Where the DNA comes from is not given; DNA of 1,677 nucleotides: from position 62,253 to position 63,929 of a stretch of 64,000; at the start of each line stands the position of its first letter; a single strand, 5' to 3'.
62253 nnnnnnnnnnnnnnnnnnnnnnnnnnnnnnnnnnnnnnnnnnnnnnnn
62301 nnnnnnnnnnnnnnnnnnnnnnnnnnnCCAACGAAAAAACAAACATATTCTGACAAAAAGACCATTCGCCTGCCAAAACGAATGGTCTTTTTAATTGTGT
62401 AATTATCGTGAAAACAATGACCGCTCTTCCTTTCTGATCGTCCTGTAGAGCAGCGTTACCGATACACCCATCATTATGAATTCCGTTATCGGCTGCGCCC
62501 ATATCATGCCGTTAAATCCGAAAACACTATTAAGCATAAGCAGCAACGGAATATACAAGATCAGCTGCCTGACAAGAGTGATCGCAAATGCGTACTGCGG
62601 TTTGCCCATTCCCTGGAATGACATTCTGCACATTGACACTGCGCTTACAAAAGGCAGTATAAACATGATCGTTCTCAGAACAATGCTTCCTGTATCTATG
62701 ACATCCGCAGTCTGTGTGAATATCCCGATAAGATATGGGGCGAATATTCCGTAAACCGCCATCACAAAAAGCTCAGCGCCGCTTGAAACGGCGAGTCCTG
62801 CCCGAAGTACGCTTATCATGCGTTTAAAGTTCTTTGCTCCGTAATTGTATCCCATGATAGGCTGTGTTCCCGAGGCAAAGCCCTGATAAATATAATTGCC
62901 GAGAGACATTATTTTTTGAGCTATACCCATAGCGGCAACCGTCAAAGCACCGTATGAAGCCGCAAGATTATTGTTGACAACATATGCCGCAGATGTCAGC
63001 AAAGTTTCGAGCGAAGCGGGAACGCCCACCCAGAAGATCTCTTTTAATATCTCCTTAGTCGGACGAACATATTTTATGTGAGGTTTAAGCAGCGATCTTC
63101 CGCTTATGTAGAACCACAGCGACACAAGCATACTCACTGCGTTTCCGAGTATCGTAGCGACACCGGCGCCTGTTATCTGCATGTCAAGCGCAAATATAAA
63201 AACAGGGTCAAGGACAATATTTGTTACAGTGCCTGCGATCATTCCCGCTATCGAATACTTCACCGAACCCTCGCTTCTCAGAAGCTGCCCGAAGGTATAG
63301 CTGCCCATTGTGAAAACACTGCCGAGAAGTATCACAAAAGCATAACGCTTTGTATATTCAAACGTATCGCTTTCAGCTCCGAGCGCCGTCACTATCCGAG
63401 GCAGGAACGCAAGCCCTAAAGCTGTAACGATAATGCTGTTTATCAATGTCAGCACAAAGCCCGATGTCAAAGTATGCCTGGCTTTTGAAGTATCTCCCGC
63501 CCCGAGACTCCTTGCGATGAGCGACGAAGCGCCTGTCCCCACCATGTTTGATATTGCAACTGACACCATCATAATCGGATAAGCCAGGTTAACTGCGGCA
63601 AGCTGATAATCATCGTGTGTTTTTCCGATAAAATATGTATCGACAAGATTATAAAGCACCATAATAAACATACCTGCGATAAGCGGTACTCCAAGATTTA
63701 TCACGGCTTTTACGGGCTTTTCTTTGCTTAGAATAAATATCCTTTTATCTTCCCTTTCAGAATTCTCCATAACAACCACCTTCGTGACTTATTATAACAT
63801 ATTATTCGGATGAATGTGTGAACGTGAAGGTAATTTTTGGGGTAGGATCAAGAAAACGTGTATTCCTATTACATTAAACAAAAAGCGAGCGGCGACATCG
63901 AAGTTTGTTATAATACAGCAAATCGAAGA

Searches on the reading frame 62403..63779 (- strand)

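Call 76: search_protein_families(library=pfam, proteins=[window:62403-63779:-], max_evalue=0.0001)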
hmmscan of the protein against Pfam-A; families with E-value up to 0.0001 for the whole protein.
window:62403-63779:- (458 aa): 2 families
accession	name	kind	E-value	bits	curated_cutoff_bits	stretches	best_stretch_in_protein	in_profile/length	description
PF01554.23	MatE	-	6.2e-52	176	24.9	2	32-193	1-161/161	MatE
PF01943.22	Polysacc_synt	-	1.5e-07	31.5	28.2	0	15-84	196-265/274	Polysaccharide biosynthesis protein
